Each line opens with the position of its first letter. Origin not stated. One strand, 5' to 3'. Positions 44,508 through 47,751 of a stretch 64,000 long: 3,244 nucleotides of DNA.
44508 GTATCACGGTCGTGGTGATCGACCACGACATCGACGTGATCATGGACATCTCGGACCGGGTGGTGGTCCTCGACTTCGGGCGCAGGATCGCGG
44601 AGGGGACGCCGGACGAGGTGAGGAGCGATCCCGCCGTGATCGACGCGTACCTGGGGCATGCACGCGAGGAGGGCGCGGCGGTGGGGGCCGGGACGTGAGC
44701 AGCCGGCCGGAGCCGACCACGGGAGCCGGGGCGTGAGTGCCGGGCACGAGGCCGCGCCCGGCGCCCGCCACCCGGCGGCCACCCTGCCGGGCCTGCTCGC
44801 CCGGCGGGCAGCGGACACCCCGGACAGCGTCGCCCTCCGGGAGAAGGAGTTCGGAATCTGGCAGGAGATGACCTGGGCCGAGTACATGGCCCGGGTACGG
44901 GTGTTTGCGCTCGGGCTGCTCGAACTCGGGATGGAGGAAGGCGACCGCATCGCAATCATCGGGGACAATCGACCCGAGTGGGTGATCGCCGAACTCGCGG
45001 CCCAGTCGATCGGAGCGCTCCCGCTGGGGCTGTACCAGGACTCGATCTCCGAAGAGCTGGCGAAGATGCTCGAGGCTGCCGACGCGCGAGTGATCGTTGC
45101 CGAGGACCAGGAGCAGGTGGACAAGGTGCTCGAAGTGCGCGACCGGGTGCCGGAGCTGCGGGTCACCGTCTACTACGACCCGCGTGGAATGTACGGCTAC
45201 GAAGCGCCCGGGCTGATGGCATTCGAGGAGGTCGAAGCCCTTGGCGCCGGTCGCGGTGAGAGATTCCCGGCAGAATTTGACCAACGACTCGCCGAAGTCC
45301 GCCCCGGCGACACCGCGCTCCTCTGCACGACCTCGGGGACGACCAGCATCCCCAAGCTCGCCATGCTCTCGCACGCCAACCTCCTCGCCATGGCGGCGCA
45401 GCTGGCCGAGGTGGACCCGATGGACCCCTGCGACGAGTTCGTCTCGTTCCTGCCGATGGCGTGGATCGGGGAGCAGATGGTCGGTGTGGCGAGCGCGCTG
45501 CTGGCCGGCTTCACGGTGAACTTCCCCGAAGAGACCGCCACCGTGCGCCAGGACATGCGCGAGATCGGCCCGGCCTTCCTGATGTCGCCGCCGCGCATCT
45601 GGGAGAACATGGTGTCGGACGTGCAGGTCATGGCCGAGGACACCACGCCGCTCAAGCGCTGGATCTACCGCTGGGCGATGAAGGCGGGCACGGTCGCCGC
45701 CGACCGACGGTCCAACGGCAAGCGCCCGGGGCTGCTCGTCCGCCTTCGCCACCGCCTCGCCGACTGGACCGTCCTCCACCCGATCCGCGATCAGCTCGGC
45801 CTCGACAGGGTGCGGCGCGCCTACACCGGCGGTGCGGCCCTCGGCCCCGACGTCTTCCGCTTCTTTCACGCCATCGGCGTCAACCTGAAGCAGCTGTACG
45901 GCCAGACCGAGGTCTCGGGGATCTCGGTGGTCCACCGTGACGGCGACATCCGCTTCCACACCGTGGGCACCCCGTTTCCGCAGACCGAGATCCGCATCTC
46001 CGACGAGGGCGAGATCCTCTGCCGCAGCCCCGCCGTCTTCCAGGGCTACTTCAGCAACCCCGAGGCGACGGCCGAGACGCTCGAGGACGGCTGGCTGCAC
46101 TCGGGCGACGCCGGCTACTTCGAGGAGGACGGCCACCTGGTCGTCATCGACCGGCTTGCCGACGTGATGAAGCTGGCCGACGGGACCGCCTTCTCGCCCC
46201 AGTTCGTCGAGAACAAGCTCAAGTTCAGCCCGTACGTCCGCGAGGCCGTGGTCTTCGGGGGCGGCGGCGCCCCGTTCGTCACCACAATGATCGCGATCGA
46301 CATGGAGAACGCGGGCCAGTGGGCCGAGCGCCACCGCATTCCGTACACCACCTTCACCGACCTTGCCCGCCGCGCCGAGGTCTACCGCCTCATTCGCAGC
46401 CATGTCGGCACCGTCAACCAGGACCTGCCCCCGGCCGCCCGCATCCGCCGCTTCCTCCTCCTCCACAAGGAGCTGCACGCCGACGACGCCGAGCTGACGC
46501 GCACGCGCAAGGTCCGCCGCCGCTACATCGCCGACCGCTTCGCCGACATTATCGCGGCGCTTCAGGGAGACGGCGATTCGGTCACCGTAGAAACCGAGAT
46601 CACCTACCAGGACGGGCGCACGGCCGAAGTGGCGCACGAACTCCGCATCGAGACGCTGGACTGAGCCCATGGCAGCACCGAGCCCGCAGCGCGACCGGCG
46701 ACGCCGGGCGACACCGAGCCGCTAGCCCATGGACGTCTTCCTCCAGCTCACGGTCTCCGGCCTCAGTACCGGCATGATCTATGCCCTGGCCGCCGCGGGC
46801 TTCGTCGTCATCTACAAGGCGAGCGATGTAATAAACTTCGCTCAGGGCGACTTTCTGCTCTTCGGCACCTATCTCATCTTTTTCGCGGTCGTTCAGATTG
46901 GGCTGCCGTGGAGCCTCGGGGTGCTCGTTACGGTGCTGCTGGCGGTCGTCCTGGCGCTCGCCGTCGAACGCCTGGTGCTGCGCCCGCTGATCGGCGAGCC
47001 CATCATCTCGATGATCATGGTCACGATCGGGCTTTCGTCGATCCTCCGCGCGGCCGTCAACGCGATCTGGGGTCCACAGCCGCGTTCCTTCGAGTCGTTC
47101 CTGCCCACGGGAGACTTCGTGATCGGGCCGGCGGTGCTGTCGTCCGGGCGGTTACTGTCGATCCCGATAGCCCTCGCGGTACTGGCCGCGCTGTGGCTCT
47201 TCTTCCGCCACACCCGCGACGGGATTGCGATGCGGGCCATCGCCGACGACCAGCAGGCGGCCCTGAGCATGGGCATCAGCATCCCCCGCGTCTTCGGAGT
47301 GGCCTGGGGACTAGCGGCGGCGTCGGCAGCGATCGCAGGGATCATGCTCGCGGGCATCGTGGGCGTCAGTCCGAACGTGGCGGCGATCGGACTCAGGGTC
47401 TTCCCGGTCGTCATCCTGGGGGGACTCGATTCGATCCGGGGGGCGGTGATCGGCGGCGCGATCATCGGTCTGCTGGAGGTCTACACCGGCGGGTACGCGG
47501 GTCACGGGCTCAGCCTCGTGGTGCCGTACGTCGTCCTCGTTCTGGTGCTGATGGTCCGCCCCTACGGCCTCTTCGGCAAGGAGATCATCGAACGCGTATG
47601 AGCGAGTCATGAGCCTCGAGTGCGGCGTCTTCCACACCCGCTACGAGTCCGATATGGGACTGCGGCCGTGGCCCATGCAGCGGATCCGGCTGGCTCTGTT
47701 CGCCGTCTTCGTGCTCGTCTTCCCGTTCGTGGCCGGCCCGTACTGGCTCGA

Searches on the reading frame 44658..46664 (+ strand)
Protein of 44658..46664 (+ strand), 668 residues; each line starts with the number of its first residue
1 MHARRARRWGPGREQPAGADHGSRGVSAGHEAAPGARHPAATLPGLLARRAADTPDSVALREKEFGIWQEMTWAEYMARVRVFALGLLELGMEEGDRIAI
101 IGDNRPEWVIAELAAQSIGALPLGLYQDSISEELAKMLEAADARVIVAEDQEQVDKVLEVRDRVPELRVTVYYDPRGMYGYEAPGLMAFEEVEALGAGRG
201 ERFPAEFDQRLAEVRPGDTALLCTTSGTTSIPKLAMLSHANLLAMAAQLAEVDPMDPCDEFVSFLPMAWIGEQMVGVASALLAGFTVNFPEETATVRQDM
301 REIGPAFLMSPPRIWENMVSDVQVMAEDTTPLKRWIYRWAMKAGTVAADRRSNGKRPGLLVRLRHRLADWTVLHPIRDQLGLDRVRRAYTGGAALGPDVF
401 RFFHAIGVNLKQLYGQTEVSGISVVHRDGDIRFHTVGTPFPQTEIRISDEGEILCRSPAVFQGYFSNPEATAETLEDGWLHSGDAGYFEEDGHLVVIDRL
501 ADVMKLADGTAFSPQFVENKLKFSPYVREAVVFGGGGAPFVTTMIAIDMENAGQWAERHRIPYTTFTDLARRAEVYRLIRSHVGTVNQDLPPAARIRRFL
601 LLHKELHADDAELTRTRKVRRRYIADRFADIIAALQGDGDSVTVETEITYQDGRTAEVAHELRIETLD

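Call 4: search_protein_families(library=pfam, proteins=[window:44658-46664:+])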
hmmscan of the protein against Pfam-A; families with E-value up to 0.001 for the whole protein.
window:44658-46664:+ (668 aa): 2 families
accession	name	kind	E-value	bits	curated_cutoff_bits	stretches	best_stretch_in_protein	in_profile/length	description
PF00501.34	AMP-binding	-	2.7e-73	247.4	29.9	1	48-465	2-384/384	AMP-binding enzyme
PF23562.2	AMP-binding_C_3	-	2.7e-07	31.4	20.8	1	502-635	2-119/124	AMP-binding enzyme C-terminal domain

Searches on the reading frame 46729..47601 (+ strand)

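Call 4: search_protein_families(library=pfam, proteins=[window:46729-47601:+])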
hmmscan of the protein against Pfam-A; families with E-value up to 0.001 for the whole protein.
window:46729-47601:+ (290 aa): 1 family
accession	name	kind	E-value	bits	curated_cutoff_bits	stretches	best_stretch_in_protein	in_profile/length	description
PF02653.21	BPD_transp_2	-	7.3e-35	120.8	26.8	1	8-274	2-269/269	Branched-chain amino acid transport system / permease component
